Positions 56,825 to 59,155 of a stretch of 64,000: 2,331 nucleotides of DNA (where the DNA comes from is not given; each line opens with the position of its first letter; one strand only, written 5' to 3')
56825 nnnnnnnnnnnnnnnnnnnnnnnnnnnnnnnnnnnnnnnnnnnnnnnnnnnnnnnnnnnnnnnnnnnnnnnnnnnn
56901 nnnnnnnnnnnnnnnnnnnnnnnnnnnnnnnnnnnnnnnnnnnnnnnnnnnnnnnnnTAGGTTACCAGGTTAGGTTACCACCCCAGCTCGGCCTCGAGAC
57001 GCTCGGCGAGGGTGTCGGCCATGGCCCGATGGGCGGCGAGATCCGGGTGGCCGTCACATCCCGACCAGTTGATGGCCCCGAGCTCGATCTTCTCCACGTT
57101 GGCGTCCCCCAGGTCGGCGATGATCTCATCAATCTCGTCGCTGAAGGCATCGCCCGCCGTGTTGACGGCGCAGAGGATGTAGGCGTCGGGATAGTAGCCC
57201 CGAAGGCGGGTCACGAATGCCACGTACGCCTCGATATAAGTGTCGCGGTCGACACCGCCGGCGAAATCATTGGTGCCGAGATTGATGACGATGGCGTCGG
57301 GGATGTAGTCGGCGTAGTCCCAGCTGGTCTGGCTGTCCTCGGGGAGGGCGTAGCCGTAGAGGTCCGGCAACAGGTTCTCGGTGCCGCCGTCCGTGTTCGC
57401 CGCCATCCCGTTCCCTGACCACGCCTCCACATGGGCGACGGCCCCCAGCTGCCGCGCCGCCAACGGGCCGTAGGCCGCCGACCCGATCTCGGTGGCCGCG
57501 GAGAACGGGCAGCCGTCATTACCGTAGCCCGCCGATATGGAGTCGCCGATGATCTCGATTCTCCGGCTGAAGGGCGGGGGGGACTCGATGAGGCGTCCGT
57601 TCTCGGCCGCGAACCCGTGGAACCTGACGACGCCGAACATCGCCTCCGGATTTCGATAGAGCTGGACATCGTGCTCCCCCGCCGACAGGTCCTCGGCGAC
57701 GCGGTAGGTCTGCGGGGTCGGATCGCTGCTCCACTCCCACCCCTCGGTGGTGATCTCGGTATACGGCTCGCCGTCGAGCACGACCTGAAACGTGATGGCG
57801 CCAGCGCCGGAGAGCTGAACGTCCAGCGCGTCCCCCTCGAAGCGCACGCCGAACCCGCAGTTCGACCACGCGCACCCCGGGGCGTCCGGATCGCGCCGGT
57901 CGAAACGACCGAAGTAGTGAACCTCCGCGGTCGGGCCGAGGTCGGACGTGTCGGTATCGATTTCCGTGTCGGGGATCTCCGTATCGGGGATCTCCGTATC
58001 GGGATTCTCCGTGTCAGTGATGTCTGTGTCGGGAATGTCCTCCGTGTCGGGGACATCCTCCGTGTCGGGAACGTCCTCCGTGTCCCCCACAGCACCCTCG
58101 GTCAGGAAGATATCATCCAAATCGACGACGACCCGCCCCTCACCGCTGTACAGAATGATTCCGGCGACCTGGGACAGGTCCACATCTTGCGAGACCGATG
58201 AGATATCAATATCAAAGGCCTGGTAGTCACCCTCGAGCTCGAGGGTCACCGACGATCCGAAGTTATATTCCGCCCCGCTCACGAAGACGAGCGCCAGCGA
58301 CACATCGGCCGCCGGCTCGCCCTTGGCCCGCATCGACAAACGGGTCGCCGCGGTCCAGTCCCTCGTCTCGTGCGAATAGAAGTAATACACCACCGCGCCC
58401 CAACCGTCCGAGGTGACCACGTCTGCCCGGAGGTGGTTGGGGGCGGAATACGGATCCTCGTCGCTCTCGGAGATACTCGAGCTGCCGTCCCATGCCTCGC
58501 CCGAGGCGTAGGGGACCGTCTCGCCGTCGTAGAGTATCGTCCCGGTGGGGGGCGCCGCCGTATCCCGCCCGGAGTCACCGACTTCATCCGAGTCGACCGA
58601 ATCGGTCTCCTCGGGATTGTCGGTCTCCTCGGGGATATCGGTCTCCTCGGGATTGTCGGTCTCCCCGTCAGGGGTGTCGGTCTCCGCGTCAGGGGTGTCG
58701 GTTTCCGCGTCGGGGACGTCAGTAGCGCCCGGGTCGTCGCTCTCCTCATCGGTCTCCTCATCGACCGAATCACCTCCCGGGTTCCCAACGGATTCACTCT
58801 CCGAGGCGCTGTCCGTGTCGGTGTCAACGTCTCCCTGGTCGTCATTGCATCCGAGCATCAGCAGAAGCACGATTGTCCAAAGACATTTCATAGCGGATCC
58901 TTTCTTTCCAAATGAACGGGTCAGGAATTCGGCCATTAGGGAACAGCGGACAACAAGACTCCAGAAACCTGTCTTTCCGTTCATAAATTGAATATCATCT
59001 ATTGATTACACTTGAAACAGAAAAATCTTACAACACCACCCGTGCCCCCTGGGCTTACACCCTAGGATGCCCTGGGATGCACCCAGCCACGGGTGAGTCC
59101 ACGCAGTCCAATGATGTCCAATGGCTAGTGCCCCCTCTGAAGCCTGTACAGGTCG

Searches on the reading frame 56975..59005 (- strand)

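Call 83: search_protein_families(library=pfam, proteins=[window:56975-59005:-], max_evalue=0.0001)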
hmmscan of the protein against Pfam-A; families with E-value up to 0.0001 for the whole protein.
window:56975-59005:- (676 aa): 3 families
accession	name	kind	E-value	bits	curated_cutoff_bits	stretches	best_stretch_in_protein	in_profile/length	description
PF17996.7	CE2_N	-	1.1e-19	70.9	27.9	1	364-476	1-108/108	Carbohydrate esterase 2 N-terminal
PF13472.12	Lipase_GDSL_2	-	1.2e-13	52.3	32.9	1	486-621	2-120/178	GDSL-like Lipase/Acylhydrolase family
PF00657.28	Lipase_GDSL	-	7.7e-09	36.4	23.6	1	483-664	1-206/208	GDSL-like Lipase/Acylhydrolase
